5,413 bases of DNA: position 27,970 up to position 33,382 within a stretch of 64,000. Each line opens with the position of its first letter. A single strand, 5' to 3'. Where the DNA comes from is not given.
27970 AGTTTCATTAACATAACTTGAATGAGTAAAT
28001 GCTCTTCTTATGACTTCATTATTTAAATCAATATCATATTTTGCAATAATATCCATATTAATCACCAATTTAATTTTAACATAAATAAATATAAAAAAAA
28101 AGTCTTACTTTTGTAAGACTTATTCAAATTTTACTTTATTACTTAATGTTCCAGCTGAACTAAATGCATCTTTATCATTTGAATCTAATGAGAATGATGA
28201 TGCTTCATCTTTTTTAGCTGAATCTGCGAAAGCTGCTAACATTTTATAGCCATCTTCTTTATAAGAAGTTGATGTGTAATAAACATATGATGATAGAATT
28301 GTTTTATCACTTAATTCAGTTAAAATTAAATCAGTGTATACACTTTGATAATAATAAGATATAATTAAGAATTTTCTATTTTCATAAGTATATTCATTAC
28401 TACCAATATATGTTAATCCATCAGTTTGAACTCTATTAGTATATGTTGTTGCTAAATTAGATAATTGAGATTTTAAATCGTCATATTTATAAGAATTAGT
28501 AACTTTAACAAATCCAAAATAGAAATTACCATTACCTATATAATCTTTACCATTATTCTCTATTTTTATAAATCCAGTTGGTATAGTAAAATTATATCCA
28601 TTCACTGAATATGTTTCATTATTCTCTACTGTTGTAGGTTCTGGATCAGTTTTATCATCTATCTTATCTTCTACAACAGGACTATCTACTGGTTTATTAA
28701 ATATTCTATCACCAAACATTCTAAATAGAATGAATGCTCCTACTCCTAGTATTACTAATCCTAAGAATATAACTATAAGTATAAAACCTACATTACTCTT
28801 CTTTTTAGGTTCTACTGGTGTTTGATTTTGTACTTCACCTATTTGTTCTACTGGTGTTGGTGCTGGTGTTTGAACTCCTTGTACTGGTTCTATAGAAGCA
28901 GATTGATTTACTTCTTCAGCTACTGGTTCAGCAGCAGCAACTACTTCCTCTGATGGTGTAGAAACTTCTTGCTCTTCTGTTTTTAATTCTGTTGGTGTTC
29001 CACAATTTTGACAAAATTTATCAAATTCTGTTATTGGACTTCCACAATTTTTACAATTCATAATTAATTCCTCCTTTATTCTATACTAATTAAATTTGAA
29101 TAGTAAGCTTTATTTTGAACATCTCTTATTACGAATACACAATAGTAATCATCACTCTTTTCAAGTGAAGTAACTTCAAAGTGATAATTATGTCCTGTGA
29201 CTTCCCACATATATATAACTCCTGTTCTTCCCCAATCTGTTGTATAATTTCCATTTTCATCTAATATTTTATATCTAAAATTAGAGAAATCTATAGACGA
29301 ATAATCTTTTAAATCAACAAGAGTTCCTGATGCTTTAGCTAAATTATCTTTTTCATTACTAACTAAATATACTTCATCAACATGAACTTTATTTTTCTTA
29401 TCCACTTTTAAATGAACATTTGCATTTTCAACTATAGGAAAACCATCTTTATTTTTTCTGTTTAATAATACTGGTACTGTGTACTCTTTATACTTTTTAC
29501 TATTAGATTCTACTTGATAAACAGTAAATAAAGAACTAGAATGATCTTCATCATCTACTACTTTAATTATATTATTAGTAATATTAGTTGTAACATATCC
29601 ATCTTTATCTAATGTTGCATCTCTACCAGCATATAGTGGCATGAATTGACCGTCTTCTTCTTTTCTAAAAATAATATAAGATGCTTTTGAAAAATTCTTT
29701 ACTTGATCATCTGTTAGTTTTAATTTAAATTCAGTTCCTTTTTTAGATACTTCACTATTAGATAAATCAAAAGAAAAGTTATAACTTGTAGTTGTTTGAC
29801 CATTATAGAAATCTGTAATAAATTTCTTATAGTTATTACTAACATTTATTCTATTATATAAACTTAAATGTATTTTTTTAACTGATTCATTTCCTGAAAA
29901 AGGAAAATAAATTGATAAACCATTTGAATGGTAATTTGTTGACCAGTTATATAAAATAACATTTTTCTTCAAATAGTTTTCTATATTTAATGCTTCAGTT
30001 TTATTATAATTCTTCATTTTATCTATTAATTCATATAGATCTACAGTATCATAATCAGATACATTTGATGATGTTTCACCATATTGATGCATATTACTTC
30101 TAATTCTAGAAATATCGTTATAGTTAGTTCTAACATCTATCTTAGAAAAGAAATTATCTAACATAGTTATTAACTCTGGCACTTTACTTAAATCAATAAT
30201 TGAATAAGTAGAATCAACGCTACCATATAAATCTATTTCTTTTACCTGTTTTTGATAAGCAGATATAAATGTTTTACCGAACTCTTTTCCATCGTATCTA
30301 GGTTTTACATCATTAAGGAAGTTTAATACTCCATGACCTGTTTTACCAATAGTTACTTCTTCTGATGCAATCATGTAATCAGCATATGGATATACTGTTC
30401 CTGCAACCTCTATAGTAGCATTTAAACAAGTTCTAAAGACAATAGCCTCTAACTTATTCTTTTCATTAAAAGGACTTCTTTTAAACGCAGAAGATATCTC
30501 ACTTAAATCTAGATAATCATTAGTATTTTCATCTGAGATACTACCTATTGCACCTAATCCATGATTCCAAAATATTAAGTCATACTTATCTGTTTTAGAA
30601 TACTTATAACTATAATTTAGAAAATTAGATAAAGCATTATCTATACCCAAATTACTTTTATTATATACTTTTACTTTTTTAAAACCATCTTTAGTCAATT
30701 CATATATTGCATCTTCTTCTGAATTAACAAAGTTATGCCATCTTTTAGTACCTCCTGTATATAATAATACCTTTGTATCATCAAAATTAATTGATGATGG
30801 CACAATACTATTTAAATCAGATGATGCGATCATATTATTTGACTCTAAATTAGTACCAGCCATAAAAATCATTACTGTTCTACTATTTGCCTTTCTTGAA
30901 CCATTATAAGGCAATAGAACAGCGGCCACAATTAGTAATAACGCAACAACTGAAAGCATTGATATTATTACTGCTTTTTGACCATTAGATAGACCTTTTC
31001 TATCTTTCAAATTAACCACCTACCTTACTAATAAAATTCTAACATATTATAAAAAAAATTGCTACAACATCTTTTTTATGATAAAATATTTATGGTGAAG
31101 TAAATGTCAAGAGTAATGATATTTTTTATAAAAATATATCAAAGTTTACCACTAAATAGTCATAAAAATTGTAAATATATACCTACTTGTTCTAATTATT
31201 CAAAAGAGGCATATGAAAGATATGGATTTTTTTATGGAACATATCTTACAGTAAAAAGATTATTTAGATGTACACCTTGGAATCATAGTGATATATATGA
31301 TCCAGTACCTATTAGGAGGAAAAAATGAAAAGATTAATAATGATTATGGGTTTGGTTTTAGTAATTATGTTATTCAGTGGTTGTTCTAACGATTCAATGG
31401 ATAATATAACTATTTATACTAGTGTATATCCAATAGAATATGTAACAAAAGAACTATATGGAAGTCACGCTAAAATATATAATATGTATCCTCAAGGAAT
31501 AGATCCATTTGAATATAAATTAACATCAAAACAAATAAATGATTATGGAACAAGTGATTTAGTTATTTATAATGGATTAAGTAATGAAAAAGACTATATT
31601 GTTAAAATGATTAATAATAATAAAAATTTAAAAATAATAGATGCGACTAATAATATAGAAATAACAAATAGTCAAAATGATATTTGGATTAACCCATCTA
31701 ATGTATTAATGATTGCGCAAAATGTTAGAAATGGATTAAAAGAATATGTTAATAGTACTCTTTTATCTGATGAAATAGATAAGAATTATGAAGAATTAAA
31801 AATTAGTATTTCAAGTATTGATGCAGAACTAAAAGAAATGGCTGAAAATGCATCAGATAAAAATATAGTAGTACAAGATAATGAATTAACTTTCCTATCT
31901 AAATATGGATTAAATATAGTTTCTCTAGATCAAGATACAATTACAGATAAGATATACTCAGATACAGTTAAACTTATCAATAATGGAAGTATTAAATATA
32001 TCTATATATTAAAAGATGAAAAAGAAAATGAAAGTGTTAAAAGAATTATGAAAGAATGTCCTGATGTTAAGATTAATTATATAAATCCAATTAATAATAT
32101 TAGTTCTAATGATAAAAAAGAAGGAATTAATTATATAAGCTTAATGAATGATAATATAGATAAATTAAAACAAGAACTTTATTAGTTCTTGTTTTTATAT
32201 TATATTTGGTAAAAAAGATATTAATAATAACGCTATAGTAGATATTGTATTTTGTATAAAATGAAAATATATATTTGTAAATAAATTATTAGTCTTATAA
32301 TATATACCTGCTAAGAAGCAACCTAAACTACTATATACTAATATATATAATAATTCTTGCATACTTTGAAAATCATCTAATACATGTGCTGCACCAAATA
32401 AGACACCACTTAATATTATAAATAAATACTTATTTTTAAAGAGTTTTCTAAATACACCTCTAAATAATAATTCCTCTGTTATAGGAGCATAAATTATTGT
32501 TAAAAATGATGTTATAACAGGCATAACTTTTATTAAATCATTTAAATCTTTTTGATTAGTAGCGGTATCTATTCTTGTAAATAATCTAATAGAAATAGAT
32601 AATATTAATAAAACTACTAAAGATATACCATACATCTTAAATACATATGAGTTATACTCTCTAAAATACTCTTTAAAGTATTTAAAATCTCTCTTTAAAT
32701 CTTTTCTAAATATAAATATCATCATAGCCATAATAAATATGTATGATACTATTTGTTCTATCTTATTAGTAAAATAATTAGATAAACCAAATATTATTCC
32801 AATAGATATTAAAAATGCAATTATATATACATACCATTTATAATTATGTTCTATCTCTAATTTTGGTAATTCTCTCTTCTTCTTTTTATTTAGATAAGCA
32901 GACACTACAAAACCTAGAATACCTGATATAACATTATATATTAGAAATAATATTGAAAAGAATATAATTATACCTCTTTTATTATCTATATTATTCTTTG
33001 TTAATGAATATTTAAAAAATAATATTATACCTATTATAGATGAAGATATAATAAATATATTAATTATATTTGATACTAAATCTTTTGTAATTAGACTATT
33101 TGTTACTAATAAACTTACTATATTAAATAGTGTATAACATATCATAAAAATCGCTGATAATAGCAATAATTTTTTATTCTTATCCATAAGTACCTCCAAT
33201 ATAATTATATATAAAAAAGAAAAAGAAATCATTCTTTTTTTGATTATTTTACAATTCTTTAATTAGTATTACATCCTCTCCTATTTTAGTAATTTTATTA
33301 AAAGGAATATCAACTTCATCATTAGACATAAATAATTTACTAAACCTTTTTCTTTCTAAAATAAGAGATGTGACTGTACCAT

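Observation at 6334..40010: Two paralogous cassettes: a giant N-terminally anchored surface protein plus a small bitopic partner protein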

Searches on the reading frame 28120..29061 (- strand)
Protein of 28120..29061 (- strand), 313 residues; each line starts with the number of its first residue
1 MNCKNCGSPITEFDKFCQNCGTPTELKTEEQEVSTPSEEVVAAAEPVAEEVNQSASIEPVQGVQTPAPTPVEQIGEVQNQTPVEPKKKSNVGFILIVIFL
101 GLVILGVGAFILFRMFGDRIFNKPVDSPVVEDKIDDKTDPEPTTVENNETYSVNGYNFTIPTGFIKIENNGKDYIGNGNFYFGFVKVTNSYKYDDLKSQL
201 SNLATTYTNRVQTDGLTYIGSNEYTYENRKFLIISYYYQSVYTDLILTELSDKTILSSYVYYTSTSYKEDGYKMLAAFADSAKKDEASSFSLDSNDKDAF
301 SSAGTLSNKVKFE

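Call 93: search_protein_families(library=pfam, proteins=[window:28120-29061:-], max_evalue=0.00001)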
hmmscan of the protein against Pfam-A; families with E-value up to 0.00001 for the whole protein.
window:28120-29061:- (313 aa): 1 family
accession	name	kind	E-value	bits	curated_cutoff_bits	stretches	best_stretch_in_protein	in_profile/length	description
PF13240.11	Zn_Ribbon_1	-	8.1e-06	25.9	25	0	3-23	2-22/23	zinc-ribbon domain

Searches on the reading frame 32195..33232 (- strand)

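Call 10: search_protein_families(library=pfam, proteins=[window:32195-33232:-], max_evalue=0.001)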
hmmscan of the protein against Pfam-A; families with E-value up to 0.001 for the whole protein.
window:32195-33232:- (345 aa): 1 family
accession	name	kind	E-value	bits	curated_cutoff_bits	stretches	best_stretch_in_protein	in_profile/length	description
PF02517.21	Rce1-like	-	9.3e-18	64.7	22.4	1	238-330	4-93/93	Type II CAAX prenyl endopeptidase Rce1-like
